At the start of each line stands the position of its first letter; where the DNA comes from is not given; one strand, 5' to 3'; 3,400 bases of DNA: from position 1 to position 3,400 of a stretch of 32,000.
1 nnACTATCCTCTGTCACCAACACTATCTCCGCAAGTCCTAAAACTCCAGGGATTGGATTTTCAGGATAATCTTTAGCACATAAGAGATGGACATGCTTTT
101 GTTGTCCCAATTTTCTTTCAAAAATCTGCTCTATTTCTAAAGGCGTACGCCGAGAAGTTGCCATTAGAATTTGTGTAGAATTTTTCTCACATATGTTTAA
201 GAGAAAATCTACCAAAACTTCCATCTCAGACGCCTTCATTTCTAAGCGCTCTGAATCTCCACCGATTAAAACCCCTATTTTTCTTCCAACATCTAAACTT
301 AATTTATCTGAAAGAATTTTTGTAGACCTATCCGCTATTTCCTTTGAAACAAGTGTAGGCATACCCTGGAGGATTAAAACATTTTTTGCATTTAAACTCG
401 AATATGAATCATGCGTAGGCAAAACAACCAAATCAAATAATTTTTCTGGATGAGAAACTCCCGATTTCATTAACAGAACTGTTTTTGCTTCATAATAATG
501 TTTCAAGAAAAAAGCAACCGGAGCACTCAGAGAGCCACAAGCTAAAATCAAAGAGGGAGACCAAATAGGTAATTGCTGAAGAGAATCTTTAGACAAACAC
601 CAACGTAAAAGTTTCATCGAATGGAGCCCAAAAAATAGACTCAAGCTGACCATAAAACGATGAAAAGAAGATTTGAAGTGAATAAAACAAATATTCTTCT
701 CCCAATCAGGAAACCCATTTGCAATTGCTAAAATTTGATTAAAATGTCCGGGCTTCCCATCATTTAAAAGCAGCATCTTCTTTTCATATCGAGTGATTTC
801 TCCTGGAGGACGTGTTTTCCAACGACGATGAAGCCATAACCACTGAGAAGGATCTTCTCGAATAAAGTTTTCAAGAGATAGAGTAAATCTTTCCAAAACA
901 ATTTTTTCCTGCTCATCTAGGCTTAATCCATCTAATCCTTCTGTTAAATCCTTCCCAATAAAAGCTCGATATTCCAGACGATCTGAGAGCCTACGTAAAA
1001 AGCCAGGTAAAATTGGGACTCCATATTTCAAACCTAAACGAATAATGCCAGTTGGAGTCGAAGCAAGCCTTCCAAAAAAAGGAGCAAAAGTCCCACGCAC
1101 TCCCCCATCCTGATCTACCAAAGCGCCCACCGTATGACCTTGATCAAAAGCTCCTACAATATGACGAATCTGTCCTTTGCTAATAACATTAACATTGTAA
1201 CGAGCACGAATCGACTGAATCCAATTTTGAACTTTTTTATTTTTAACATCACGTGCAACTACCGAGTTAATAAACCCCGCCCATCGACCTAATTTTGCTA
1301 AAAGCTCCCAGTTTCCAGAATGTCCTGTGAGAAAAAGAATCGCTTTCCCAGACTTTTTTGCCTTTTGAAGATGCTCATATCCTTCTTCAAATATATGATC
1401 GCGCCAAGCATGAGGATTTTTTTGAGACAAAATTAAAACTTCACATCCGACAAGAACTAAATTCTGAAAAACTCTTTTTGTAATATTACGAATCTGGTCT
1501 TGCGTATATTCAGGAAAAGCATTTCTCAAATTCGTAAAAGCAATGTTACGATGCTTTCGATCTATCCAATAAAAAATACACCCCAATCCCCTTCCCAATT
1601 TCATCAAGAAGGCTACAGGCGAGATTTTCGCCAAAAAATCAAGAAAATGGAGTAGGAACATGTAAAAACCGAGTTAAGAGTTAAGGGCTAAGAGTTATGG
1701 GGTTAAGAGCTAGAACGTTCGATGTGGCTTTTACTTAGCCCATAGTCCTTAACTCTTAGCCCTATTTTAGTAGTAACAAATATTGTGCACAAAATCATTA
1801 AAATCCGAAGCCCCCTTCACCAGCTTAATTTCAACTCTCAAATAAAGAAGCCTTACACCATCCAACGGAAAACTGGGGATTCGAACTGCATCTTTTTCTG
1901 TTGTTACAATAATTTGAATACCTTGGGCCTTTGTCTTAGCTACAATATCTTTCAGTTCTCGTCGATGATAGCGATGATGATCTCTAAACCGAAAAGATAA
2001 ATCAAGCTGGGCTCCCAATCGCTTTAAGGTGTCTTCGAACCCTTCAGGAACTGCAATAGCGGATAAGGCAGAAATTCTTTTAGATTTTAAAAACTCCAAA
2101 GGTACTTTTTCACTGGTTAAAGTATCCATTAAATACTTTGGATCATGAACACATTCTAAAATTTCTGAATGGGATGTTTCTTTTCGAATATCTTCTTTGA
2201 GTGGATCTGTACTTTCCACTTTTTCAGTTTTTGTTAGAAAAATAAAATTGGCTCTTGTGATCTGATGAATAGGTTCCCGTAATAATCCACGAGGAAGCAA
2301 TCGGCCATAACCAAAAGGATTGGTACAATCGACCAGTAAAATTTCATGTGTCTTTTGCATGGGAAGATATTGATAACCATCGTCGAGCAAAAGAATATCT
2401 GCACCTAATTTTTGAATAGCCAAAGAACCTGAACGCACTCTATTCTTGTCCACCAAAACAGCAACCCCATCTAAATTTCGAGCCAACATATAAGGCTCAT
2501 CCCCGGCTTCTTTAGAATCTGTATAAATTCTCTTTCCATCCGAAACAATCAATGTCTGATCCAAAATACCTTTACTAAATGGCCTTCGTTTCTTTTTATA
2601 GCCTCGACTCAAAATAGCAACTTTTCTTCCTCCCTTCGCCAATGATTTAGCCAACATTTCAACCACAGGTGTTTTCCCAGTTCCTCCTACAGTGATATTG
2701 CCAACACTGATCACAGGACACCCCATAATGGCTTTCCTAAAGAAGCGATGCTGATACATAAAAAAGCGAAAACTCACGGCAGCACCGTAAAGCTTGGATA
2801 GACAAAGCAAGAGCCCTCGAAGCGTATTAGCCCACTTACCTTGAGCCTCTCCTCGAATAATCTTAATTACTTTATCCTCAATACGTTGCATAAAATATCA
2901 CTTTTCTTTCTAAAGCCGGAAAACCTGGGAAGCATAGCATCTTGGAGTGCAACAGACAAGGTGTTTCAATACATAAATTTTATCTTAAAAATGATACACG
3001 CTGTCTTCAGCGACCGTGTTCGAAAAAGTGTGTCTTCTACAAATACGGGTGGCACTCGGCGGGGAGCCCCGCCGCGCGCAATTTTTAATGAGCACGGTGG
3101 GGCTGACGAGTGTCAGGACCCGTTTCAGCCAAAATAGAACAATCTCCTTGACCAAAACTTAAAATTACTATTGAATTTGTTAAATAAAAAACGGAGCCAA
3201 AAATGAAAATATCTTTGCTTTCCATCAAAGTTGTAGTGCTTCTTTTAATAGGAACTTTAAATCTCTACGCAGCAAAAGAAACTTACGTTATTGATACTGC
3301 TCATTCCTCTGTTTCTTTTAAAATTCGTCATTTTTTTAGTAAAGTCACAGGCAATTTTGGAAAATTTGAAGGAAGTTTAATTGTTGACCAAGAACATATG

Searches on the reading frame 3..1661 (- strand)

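Call 88: search_protein_families(library=pfam, proteins=[window:3-1661:-])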
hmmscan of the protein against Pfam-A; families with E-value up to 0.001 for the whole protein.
window:3-1661:- (553 aa): 2 families
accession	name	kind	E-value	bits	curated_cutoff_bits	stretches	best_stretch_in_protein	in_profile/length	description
PF03279.18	Lip_A_acyltrans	-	4.7e-41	141.4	22.3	1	9-283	24-295/295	Bacterial lipid A biosynthesis acyltransferase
PF06258.17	Mito_fiss_Elm1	-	4.4e-35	121.7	27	1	304-553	1-236/304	Mitochondrial fission ELM1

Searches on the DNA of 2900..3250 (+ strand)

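Call 7: search_rna_families(source=window, start=2900, end=3250, threshold=evalue, max_evalue=10, show_alignments=3)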
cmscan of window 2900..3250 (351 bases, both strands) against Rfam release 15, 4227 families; matches with E-value up to 10: 6.
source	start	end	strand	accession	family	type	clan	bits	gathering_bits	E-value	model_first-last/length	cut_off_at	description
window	2963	2990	+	RF01351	CRISPR-DR42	Gene; CRISPR;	-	17.1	40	7.3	1-29/29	no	CRISPR RNA direct repeat element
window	2981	3045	-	RF01189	sn1502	Gene; snRNA; snoRNA; CD-box;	-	15.4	60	2.2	1-87/87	no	Small nucleolar RNA sn1502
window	3067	3102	-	RF03726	mir-m21-1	Gene; miRNA;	-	14.8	84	5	1-74/74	no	mir-m21-1 microRNA precursor family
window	3065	3104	+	RF04186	mir-278_2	Gene; miRNA;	-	14.1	70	4.9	18-62/79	no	mir-278_2 microRNA precursor family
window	3051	3114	-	RF00894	mir-790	Gene; miRNA;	-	13.9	63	7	1-70/70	no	mir-790 microRNA precursor family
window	2904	2994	-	RF04328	snR107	Gene; snRNA; snoRNA; CD-box;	-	13.3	44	8.6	1-118/118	no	Fungal C/D box small nucleolar RNA 107 family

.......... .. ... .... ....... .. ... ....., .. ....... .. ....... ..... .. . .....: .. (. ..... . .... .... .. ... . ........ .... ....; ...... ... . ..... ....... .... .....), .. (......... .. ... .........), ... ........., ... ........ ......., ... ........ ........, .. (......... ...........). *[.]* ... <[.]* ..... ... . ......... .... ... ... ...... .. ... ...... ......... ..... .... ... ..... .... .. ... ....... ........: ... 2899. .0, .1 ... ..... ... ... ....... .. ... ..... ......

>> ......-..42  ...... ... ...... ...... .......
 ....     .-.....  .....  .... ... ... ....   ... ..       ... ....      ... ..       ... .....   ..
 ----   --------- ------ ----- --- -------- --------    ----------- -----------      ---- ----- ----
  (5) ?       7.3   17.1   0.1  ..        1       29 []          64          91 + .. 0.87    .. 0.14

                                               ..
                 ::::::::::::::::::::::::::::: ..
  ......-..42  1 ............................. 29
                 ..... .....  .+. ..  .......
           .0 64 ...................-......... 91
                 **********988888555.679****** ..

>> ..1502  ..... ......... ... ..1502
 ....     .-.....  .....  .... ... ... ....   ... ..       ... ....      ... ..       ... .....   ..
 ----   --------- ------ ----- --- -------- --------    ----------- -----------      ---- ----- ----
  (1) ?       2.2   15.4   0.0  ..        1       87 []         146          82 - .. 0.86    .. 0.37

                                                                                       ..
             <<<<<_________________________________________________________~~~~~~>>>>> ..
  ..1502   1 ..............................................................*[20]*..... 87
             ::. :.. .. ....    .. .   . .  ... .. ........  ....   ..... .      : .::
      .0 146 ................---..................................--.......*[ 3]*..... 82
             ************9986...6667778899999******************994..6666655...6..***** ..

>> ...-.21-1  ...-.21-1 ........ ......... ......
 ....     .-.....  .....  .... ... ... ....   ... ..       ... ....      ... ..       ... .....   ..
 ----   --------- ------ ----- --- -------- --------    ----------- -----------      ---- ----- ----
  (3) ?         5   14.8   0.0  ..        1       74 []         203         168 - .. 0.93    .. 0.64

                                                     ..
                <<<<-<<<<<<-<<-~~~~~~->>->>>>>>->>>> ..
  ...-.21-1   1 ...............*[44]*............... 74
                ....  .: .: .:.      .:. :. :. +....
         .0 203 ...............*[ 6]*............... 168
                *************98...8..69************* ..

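Call 14: search_dna_similar(query=window:2974-3171:+, collection=plasmids, mode=distant)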
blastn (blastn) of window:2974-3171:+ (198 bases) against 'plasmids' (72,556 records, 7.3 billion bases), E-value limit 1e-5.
No match.

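Call 32: build_rna_model(alignment_id=A2, structure=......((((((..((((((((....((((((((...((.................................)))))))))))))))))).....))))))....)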
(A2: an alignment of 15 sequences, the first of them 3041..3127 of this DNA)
Model R1 built from alignment A2 (15 sequences, 105 columns); structure: as given.
model positions 88; base pairs 24; branch points 0; effective number of sequences 1.85; information 0.647 bits per position. Calibrated on 0.2 Mb of random sequence (short: E-values are rough).
structure used (alignment columns):
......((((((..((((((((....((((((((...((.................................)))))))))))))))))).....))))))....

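Call 33: search_with_rna_model(model_id=R1, sources=[window, L001, L003, L004, L006, L007, L009, L011, L012, L017, L018, L020, L023, L024, L025, L028], max_evalue=10)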
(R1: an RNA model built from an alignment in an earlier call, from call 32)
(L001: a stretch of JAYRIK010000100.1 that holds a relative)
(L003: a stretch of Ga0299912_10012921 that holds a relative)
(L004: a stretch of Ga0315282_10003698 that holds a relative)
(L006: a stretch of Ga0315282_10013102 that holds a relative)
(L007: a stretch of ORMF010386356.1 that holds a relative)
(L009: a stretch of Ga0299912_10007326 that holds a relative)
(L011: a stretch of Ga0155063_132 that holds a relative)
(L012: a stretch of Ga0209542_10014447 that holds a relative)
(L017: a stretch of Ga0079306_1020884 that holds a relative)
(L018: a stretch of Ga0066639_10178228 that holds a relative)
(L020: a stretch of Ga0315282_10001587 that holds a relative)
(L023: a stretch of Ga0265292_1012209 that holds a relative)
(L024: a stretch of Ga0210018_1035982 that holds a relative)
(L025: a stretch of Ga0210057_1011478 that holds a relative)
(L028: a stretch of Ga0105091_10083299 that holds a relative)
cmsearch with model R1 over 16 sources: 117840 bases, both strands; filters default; matches with E-value up to 10: 24.
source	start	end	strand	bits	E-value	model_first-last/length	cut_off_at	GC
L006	11257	11344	-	93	6.6e-19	1-88/88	no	0.66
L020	1503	1590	-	91.5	1.4e-18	1-88/88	no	0.61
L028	1067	1154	-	89.4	4.3e-18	1-88/88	no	0.75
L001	4318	4404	-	86.6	1.9e-17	1-88/88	no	0.67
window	15927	16013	+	86.4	2.1e-17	1-88/88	no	0.61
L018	986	1074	+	84.7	5.4e-17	1-88/88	no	0.74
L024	835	923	-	84.7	5.4e-17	1-88/88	no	0.74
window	3041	3127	+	83.4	1.1e-16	1-88/88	no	0.62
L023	2944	3034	-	82.7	1.5e-16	1-88/88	no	0.68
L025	6001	6099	+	81.3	3.2e-16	1-88/88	no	0.61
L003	6363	6462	-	79.7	7.5e-16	1-88/88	no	0.68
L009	5553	5652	+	79.3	9.1e-16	1-88/88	no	0.67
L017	1209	1296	-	79.2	9.8e-16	1-88/88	no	0.68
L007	2034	2125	-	76.8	3.5e-15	1-88/88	no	0.67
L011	279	374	+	73.5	1.9e-14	1-88/88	no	0.67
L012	10715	10810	-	73.5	1.9e-14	1-88/88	no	0.67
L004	2835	2932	+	71.7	5e-14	1-88/88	no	0.64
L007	4891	4980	-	69.6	1.5e-13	1-88/88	no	0.63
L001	1409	1497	-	69.5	1.6e-13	1-88/88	no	0.64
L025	5906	5994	-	56.7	1.4e-10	1-88/88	no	0.58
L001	4318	4404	+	20.8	0.025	1-88/88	no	0.67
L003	6356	6396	+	12.6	1.9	1-88/88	no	0.61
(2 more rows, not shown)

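Call 49: search_with_rna_model(model_id=R1, sources=[L029, L030, L031, L032, L033, L034], max_evalue=10)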
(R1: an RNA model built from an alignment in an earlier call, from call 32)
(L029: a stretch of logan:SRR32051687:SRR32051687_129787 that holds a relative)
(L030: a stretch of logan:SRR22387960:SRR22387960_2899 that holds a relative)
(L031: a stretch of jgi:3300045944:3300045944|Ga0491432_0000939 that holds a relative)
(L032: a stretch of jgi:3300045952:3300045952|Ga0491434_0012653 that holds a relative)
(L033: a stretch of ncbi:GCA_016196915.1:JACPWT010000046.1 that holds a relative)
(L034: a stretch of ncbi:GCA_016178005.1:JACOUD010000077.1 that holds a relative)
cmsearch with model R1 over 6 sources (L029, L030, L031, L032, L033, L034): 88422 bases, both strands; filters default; matches with E-value up to 10: 2.
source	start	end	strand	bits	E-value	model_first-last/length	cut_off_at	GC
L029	2036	2122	+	86.4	1.6e-17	1-88/88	no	0.61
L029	2036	2122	-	18.6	0.059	1-88/88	no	0.61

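Call 67: search_with_rna_model(model_id=R1, sources=[L035, L036, L037], max_evalue=1, make_alignment=true)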
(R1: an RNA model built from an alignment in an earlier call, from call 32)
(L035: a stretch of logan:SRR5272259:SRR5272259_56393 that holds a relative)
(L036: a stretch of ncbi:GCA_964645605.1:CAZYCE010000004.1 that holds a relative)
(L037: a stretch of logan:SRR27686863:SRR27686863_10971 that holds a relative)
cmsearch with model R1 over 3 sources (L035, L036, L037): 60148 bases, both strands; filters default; matches with E-value up to 1: 3.
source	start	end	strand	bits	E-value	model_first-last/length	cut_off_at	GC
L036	10209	10308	+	73.9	8.2e-15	1-88/88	no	0.67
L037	10156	10243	-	71.4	3.1e-14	1-88/88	no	0.66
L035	10134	10233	+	65.7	6.2e-13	1-88/88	no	0.71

Alignment A7: 3 matches aligned to the model, 116 columns, each read 5' to 3' on its own strand. Consensus structure (alignment columns), stored with it:
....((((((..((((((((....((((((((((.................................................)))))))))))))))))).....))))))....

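Call 79: search_with_rna_model(model_id=R1, sources=[window, L001, L003, L004, L006, L007, L009, L011, L017, L018, L020, L023, L025, L028, L035, L036, L037], max_evalue=0.000001, make_alignment=true)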
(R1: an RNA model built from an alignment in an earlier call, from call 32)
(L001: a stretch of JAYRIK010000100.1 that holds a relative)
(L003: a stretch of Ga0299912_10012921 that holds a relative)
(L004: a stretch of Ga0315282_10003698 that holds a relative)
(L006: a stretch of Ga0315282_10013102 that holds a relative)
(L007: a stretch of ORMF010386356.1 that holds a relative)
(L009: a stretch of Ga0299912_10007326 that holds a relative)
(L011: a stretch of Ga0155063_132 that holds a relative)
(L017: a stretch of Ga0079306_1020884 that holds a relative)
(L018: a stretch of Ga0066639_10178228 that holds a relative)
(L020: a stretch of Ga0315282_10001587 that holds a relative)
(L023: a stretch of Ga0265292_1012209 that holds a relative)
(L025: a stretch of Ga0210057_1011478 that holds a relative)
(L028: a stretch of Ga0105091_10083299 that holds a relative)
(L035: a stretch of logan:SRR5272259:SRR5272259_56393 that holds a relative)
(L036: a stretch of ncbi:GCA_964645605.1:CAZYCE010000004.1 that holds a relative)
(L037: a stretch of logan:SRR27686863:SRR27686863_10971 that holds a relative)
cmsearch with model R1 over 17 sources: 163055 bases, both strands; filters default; matches with E-value up to 0.000001: 21.
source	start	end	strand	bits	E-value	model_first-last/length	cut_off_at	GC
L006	11257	11344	-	93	9.2e-19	1-88/88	no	0.66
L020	1503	1590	-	91.5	2e-18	1-88/88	no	0.61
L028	1067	1154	-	89.4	5.9e-18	1-88/88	no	0.75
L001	4318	4404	-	86.6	2.7e-17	1-88/88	no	0.67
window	15927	16013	+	86.4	3e-17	1-88/88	no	0.61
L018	986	1074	+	84.7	7.5e-17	1-88/88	no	0.74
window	3041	3127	+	83.4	1.5e-16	1-88/88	no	0.62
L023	2944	3034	-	82.7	2e-16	1-88/88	no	0.68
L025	6001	6099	+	81.3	4.4e-16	1-88/88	no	0.61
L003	6363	6462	-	79.7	1e-15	1-88/88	no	0.68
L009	5553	5652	+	79.3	1.3e-15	1-88/88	no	0.67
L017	1209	1296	-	79.2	1.4e-15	1-88/88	no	0.68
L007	2034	2125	-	76.8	4.8e-15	1-88/88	no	0.67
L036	10209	10308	+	73.9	2.2e-14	1-88/88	no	0.67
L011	279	374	+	73.5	2.7e-14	1-88/88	no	0.67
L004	2835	2932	+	71.7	6.9e-14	1-88/88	no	0.64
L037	10156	10243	-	71.4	8.3e-14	1-88/88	no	0.66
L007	4891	4980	-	69.6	2.1e-13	1-88/88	no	0.63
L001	1409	1497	-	69.5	2.2e-13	1-88/88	no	0.64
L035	10134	10233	+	65.7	1.7e-12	1-88/88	no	0.71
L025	5906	5994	-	56.7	2e-10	1-88/88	no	0.58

Alignment A9: 21 matches aligned to the model, 124 columns, each read 5' to 3' on its own strand. Consensus structure (alignment columns), stored with it:
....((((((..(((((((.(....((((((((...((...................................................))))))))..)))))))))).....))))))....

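Call 86: search_with_rna_model(model_id=R1, source=window, filters=off, max_evalue=10)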
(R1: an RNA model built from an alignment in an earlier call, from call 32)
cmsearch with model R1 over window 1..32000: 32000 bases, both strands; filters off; matches with E-value up to 10: 6.
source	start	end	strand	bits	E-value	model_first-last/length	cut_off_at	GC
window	15927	16013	+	86.4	5.8e-18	1-88/88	no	0.61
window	3041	3127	+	83.4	2.9e-17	1-88/88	no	0.62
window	15927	16013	-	18.6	0.021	1-88/88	no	0.61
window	3041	3127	-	18.2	0.026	1-88/88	no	0.62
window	26878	26952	-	7.7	6.8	1-88/88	no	0.33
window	6639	6666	-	7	9.6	1-88/88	no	0.61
